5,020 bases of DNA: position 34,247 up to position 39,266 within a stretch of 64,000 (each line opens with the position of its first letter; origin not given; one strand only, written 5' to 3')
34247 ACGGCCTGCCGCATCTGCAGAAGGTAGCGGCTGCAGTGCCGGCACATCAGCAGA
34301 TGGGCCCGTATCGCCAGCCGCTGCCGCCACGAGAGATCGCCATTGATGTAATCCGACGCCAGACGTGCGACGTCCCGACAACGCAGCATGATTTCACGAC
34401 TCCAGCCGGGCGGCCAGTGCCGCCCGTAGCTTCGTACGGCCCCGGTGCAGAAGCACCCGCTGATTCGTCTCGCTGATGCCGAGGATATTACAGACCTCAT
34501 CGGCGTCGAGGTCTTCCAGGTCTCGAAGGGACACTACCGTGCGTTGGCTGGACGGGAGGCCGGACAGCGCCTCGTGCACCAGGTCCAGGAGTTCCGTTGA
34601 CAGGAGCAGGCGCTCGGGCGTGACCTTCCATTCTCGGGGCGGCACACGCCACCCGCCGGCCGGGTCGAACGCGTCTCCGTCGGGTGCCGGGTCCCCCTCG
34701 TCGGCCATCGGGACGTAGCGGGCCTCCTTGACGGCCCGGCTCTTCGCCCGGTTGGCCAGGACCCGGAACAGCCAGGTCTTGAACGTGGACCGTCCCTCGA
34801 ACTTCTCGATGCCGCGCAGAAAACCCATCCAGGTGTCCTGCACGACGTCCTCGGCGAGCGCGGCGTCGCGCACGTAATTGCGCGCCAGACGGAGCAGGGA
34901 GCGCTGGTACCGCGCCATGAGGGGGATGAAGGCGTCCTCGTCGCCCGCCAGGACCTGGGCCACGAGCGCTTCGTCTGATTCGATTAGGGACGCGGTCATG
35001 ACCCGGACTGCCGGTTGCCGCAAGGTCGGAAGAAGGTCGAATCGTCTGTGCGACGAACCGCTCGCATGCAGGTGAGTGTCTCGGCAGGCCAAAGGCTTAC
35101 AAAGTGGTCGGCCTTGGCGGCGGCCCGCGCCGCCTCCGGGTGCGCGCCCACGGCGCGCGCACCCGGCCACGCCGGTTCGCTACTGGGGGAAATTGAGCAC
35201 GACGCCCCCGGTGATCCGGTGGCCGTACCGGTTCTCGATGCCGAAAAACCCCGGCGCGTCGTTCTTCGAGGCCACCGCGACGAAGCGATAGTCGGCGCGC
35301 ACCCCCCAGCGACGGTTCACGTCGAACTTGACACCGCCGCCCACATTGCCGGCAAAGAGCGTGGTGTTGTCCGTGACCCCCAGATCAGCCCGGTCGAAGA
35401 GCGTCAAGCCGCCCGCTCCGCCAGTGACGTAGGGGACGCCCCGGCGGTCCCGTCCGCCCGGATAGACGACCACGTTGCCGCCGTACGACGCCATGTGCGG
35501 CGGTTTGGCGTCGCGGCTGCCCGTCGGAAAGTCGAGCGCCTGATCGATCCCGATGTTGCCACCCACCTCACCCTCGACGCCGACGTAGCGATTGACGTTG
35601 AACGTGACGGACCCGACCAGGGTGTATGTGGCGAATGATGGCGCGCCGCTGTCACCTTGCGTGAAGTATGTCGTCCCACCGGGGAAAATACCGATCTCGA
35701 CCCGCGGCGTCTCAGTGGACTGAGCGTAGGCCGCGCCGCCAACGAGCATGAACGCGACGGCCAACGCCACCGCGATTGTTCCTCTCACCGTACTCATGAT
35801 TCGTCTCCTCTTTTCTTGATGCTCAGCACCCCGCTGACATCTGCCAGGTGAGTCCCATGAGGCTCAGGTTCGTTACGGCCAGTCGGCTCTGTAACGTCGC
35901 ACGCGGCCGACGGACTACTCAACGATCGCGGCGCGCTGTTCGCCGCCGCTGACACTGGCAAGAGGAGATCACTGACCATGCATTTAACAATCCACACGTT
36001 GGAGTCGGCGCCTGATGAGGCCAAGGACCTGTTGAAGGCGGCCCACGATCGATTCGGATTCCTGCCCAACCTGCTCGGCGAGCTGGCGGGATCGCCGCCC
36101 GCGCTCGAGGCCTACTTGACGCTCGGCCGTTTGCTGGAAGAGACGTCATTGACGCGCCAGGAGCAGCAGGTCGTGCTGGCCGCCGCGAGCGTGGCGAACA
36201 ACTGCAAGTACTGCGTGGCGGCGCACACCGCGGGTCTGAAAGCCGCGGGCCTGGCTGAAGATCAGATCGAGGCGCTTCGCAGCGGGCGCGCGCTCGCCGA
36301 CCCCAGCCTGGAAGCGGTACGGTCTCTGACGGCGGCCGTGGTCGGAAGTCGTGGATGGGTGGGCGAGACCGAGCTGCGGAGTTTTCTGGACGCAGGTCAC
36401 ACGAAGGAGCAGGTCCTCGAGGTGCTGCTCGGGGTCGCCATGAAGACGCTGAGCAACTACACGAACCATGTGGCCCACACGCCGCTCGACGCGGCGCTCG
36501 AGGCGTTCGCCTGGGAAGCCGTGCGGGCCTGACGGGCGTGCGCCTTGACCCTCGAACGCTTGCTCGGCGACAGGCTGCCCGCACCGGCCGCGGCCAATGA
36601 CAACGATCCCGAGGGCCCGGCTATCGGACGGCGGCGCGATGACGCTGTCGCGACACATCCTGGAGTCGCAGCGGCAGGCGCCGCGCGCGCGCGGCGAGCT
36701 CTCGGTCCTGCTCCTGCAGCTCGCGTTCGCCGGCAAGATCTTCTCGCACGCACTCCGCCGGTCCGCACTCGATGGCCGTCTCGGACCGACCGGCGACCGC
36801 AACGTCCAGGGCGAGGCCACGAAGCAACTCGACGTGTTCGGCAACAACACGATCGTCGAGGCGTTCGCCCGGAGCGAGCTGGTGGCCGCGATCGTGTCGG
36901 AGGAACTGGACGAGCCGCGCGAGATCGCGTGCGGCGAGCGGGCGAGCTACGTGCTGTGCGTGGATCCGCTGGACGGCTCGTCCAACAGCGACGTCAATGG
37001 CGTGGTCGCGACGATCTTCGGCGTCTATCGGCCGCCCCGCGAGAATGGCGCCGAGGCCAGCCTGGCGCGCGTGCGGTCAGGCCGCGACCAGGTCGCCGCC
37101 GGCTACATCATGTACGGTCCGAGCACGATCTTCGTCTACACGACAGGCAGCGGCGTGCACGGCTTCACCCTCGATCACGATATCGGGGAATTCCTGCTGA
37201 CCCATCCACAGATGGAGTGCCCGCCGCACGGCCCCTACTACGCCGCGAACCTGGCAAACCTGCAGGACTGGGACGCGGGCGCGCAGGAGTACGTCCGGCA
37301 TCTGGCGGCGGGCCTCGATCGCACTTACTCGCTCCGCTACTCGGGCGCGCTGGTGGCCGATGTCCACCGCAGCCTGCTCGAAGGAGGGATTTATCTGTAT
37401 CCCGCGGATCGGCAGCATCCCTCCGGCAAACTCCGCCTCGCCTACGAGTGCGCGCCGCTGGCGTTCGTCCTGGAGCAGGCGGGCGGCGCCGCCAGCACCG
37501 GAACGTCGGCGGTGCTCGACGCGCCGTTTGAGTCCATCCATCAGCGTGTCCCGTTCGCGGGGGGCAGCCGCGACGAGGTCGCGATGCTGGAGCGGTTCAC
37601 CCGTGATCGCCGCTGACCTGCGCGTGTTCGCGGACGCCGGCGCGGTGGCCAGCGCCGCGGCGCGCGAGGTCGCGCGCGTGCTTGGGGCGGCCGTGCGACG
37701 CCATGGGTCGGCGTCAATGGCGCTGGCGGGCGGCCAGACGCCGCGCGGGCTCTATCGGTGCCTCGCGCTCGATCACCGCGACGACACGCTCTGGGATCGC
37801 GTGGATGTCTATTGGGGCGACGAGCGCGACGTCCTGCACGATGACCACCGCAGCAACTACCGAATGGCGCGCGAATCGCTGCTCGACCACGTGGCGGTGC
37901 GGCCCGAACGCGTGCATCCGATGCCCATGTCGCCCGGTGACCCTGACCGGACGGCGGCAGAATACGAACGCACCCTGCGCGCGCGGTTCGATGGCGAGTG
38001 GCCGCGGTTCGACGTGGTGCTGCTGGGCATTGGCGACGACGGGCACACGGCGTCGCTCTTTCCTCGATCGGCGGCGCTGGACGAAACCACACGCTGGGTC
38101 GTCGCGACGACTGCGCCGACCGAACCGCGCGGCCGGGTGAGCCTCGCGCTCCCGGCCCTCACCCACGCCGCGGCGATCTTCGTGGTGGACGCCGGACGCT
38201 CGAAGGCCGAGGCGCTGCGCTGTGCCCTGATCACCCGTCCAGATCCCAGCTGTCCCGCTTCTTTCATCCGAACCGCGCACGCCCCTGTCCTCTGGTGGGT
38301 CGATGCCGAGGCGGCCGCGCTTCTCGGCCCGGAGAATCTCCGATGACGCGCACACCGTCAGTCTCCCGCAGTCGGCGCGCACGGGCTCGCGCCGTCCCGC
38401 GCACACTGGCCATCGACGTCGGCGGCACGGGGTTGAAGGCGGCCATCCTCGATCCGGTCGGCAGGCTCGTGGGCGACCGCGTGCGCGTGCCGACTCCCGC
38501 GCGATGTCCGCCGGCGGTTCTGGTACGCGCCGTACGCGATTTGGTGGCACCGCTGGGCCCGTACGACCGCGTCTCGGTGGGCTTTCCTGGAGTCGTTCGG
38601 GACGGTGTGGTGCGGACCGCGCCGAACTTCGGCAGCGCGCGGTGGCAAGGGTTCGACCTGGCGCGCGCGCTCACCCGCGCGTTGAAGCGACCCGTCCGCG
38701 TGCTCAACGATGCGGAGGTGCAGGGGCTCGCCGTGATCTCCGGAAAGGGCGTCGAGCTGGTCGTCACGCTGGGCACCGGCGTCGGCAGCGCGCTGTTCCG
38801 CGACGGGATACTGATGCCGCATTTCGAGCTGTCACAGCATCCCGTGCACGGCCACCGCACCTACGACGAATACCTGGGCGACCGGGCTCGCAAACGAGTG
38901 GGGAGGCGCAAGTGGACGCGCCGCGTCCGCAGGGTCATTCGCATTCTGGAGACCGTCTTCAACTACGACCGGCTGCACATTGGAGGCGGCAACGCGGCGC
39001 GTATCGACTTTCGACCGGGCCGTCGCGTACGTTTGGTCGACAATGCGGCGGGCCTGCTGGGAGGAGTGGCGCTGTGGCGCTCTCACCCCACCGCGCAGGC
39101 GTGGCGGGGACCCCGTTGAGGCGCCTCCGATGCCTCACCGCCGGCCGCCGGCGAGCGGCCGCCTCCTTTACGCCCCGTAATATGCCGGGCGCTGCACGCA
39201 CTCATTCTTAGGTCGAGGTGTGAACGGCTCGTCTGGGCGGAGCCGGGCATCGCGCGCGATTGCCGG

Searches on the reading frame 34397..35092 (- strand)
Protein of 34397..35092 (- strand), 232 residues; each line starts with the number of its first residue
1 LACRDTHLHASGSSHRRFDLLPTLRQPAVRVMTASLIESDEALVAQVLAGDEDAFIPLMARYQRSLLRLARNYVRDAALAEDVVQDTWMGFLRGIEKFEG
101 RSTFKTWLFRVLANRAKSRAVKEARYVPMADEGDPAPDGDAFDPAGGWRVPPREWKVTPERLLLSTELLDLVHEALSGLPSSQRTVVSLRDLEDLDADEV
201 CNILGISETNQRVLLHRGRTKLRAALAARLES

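Call 45: search_protein_families(library=pfam, proteins=[window:34397-35092:-], max_evalue=0.001)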
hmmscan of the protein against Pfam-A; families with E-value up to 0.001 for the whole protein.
window:34397-35092:- (232 aa): 4 families
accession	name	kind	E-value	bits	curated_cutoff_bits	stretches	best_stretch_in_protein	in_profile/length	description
PF04542.20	Sigma70_r2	-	4.7e-19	68.4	24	1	58-125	1-70/71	Sigma-70 region 2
PF08281.18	Sigma70_r4_2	-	1.6e-12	47.3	25.7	1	170-222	2-54/54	Sigma-70, region 4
PF04545.22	Sigma70_r4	-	1.1e-07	31.7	24.1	1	175-224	1-50/50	Sigma-70, region 4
PF07638.17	Sigma70_ECF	-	2.4e-05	24.7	21.1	0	171-226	128-183/185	ECF sigma factor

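Call 64: search_protein_families(library=ncbifam, proteins=[window:34397-35092:-], max_evalue=0.00001)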
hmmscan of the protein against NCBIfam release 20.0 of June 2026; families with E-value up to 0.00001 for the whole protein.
window:34397-35092:- (232 aa): 65 families (the best 25 are shown)
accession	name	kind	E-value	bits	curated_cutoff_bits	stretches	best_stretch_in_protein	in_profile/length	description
NF008888.0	PRK11922.1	equivalog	1.3e-37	129.6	204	1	33-231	10-201/231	RNA polymerase sigma factor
TIGR02943.1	Sig70_famx1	hypoth_equivalog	2.9e-31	108.8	162.2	1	61-228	10-181/188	RNA polymerase sigma-70 factor, TIGR02943 family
TIGR02939.1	RpoE_Sigma70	equivalog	1.8e-30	106.4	236.15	1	38-224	5-184/190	RNA polymerase sigma factor RpoE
NF008892.0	PRK11924.2-1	equivalog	3.7e-29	101.8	291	1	59-229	22-196/203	RNA polymerase sigma factor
NF009166.1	PRK12513.1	equivalog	1.3e-28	100.1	206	1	37-229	6-189/193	RNA polymerase sigma factor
NF009173.0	PRK12520.1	equivalog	2.1e-28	99.3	255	1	61-227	10-180/191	RNA polymerase sigma factor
TIGR02937.1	sigma70-ECF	superfamily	4.7e-28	97.9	42.9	1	54-226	2-165/165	sigma-70 family RNA polymerase sigma factor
NF004113.0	PRK05602.1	equivalog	2.3e-27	96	208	2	37-135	29-127/211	RNA polymerase sigma factor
NF009196.0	PRK12544.1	equivalog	2.6e-26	92.3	287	1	60-227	25-197/208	RNA polymerase factor sigma-70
NF009184.0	PRK12532.1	equivalog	3.6e-26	92.3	276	1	61-228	13-186/195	RNA polymerase sigma factor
NF009182.0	PRK12530.1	subfamily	9.9e-25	87.1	264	1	64-230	20-188/193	RNA polymerase sigma factor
NF058625.1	sigma_PG0214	equivalog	1.2e-22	80.4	130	1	158-227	93-162/170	GFO_1088 family ECF-type sigma factor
NF007223.0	PRK09641.1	equivalog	1.6e-22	80.2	209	1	42-227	7-185/187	RNA polymerase sigma factor SigW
NF007225.0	PRK09643.1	equivalog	7.7e-22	78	190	1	38-227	12-183/204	RNA polymerase sigma factor SigM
NF009197.0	PRK12545.1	equivalog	2.6e-21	76.3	336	1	58-228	13-189/201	RNA polymerase factor sigma-70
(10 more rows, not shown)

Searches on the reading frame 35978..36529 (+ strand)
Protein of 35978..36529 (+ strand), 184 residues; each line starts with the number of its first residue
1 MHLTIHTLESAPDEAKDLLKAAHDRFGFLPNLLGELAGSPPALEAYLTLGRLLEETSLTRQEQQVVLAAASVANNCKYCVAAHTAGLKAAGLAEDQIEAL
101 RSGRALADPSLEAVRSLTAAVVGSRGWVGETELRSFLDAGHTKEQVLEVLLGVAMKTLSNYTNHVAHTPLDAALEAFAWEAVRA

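Call 51: search_protein_families(library=pfam, proteins=[window:35978-36529:+], max_evalue=0.001)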
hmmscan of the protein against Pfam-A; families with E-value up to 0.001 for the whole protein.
window:35978-36529:+ (184 aa): 1 family
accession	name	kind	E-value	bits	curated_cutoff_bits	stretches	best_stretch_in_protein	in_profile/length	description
PF02627.25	CMD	-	3.3e-13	49.9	23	1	42-108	3-70/84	Carboxymuconolactone decarboxylase family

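Call 64: search_protein_families(library=ncbifam, proteins=[window:35978-36529:+], max_evalue=0.00001)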
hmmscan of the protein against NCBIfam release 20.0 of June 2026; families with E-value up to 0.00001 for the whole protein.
window:35978-36529:+ (184 aa): 3 families
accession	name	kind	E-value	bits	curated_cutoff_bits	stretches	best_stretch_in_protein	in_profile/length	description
TIGR01926.1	peroxid_rel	subfamily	2.5e-16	60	81.8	1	3-161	3-166/178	peroxidase-related enzyme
TIGR00778.1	ahpD_dom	domain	1.2e-09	37.5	27.8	1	57-102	2-47/51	alkylhydroperoxidase AhpD family core domain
TIGR04030.1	perox_Avi_7169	hypoth_equivalog_domain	1.4e-06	28.5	233.15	1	55-157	68-173/185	alkylhydroperoxidase domain protein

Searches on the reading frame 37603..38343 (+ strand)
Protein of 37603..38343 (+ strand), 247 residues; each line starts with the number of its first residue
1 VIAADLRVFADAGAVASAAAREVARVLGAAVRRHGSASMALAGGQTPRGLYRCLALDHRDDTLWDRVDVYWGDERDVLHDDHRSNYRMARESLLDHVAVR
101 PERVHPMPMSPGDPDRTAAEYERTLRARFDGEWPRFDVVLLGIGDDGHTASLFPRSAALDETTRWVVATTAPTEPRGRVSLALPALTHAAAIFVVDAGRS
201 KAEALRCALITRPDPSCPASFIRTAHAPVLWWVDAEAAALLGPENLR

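Call 52: search_protein_families(library=pfam, proteins=[window:37603-38343:+], max_evalue=0.001)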
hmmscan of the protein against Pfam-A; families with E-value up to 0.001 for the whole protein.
window:37603-38343:+ (247 aa): 1 family
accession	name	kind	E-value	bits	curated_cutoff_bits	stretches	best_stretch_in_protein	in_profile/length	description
PF01182.26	Glucosamine_iso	-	8.9e-67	225.7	27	1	11-231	2-225/225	Glucosamine-6-phosphate isomerases/6-phosphogluconolactonase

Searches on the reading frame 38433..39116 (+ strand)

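Call 52: search_protein_families(library=pfam, proteins=[window:38433-39116:+], max_evalue=0.001)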
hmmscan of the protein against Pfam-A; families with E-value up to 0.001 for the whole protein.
window:38433-39116:+ (228 aa): 1 family
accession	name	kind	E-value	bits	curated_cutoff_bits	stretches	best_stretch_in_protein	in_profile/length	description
PF00480.26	ROK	-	3.2e-11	43.8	22.9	1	15-127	24-144/294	ROK family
